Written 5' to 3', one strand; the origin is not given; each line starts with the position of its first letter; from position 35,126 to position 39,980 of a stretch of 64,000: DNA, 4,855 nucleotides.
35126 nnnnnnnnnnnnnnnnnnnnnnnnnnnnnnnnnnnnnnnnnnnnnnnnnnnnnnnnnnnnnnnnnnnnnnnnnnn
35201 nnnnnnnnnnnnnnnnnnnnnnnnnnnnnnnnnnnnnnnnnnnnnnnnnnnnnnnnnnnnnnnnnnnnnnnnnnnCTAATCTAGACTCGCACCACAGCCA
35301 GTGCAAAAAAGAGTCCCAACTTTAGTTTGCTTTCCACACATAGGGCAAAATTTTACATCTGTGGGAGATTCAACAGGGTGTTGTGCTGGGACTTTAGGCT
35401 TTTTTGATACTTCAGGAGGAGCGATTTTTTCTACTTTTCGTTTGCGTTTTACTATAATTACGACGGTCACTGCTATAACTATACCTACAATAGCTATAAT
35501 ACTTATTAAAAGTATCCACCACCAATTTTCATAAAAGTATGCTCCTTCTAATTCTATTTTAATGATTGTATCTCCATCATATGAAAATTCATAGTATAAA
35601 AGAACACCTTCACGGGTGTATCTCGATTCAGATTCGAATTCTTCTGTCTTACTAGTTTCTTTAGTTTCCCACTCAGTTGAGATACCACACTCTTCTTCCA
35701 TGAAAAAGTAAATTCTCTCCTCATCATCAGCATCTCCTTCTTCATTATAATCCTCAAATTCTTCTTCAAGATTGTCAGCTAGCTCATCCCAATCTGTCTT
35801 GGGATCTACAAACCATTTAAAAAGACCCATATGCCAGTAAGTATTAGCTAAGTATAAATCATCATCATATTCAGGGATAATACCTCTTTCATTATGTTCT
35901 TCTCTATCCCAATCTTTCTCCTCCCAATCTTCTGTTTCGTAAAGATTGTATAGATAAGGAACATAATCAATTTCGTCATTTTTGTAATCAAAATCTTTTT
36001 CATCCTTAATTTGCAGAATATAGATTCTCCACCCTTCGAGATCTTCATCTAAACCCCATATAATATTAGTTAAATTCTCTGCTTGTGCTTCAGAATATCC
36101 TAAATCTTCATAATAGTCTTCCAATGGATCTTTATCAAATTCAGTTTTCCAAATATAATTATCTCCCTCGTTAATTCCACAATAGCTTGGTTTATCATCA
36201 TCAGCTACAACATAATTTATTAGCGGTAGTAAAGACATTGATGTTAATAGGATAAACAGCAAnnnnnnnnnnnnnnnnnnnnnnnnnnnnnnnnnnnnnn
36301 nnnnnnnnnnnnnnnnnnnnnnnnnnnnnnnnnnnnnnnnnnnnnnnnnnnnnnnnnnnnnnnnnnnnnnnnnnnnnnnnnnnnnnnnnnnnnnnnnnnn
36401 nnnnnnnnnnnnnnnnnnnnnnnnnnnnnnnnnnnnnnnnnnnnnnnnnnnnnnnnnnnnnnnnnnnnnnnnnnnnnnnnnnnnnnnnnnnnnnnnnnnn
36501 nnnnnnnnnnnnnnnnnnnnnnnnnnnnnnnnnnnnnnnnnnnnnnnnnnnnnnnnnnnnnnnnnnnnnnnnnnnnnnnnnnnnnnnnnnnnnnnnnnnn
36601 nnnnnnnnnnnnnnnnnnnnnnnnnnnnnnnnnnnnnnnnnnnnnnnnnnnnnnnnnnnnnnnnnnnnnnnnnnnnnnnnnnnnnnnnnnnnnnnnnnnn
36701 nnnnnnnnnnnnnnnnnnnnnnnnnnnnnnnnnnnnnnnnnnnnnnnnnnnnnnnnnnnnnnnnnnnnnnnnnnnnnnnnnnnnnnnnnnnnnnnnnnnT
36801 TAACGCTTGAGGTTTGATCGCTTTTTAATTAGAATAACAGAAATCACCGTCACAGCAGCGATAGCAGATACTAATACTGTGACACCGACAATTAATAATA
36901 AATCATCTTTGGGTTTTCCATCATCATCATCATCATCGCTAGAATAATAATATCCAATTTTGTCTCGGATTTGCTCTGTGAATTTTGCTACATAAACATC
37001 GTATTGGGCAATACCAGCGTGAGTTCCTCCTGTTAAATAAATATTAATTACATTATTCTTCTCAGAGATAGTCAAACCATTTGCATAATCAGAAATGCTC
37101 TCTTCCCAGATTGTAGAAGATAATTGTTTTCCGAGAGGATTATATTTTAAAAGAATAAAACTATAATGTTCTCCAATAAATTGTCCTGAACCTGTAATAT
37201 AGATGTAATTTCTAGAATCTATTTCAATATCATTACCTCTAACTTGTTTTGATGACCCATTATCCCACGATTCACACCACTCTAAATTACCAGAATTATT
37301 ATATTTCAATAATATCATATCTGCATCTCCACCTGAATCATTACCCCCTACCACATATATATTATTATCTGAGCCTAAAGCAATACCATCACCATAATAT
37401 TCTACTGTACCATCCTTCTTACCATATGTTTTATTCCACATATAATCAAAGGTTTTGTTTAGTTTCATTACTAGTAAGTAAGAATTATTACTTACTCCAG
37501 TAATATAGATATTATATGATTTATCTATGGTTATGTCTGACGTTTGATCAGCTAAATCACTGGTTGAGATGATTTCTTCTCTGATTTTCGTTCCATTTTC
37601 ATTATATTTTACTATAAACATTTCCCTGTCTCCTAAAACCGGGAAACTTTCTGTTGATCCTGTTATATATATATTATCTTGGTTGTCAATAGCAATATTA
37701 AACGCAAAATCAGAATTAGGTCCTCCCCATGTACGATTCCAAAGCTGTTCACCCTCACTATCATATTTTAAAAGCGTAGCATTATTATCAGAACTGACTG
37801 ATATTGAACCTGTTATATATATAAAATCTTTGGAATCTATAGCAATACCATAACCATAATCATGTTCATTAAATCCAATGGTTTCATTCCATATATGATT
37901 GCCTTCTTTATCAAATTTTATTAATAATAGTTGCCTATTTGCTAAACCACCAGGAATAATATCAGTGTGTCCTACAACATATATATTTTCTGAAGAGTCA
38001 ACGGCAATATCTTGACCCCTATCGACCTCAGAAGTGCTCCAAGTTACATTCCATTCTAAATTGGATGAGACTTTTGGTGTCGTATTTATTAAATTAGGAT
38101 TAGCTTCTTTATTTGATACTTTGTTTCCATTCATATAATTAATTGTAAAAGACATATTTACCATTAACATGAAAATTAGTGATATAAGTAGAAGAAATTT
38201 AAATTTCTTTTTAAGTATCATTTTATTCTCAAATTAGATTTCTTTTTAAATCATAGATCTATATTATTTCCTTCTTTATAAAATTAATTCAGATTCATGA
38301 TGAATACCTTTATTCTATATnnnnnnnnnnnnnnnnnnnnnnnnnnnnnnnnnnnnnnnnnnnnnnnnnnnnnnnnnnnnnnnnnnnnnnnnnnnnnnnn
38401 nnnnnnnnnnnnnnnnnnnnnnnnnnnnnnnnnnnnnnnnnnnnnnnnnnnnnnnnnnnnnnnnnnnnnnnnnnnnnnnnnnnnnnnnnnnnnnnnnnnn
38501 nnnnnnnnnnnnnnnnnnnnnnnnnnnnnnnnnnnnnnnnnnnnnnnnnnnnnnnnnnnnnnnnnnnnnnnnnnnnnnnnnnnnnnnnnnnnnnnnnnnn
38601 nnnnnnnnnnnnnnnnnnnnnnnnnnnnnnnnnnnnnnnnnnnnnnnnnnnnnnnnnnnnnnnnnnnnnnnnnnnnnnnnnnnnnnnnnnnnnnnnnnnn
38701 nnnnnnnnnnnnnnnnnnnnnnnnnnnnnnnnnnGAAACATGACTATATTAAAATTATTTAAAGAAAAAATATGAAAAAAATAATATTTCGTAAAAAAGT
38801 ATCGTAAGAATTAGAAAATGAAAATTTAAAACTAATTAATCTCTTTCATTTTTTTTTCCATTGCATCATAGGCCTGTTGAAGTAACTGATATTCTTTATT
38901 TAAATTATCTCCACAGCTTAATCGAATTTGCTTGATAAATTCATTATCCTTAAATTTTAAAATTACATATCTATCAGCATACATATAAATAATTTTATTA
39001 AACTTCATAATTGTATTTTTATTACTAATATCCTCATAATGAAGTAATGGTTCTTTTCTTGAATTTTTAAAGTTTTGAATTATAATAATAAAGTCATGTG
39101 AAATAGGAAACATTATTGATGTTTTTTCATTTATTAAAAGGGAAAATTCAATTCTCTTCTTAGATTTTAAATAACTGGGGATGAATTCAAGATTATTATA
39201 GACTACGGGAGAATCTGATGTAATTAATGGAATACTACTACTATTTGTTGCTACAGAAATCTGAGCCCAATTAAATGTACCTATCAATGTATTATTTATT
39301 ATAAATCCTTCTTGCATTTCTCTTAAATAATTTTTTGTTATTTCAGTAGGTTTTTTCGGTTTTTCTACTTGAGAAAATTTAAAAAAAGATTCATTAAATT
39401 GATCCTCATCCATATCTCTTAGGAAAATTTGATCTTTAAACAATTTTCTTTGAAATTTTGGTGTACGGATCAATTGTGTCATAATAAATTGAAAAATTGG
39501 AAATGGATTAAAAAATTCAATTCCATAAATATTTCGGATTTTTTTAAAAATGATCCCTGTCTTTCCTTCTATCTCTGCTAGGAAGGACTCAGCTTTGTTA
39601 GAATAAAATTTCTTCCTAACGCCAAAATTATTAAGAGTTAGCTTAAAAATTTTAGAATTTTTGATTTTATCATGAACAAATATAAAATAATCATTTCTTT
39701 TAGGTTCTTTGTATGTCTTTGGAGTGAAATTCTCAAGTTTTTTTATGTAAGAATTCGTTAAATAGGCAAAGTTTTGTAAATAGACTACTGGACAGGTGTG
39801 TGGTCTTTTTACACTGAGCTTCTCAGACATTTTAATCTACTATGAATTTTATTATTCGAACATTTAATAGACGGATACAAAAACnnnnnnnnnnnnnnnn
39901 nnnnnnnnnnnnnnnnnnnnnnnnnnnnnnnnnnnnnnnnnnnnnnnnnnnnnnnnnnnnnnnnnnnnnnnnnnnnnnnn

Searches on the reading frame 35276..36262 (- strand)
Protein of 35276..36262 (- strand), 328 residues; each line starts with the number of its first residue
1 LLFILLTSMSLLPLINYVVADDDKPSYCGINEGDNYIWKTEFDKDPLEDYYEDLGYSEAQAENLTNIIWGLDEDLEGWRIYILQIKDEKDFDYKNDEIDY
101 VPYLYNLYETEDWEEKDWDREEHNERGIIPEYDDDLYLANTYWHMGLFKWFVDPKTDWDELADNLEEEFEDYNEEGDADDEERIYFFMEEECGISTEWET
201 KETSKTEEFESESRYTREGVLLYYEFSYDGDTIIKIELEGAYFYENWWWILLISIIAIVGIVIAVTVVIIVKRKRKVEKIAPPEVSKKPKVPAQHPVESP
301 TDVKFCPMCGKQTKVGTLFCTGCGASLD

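Call 13: search_protein_families(library=pfam, proteins=[window:35276-36262:-], max_evalue=0.01)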
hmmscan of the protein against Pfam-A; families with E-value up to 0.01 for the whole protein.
window:35276-36262:- (328 aa): 3 families
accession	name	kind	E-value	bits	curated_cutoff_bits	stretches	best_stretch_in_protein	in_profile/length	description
PF13240.11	Zn_Ribbon_1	-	2e-05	24.7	25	1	305-327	1-23/23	zinc-ribbon domain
PF12773.13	DZR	-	0.0021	18.7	27.3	1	302-325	11-32/45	Double zinc ribbon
PF22747.2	Zn_ribbon_DUF2089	-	0.0088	16.6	27.6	0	306-325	1-20/32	DUF2089 zinc ribbon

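Call 54: find_encoding_contigs(protein=window:35276-36262:-, flank=10000, max_places=10)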
Protein window:35276-36262:- (328 aa): no gene with exactly this product is on record in the collection.

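Call 58: search_protein_families(library=ncbifam, proteins=[window:35276-36262:-], max_evalue=0.01)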
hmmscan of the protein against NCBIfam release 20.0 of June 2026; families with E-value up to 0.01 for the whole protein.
window:35276-36262:- (328 aa): 0 families

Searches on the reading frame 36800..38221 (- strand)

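Call 13: search_protein_families(library=pfam, proteins=[window:36800-38221:-], max_evalue=0.01)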
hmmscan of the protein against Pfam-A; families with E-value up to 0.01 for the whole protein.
window:36800-38221:- (473 aa): 1 family
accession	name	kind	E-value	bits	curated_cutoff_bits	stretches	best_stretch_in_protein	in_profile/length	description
PF06739.17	SBBP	-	6.8e-24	84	20.5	4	166-192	7-34/38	Beta-propeller repeat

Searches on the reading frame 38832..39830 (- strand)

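Call 13: search_protein_families(library=pfam, proteins=[window:38832-39830:-], max_evalue=0.01)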
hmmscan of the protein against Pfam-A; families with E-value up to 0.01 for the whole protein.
window:38832-39830:- (332 aa): 1 family
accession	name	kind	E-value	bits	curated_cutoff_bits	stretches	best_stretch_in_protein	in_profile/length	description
PF14022.11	DUF4238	-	2.3e-20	73.6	27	1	11-292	3-278/281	Protein of unknown function (DUF4238)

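Call 33: search_protein_families(library=padloc, proteins=[window:38832-39830:-], max_evalue=0.001)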
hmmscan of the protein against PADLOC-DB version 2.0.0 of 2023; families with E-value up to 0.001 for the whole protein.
window:38832-39830:- (332 aa): 0 families

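Call 57: search_protein_families(library=phrogs, proteins=[window:38832-39830:-], max_evalue=0.01)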
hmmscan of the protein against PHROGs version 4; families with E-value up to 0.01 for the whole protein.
window:38832-39830:- (332 aa): 0 families
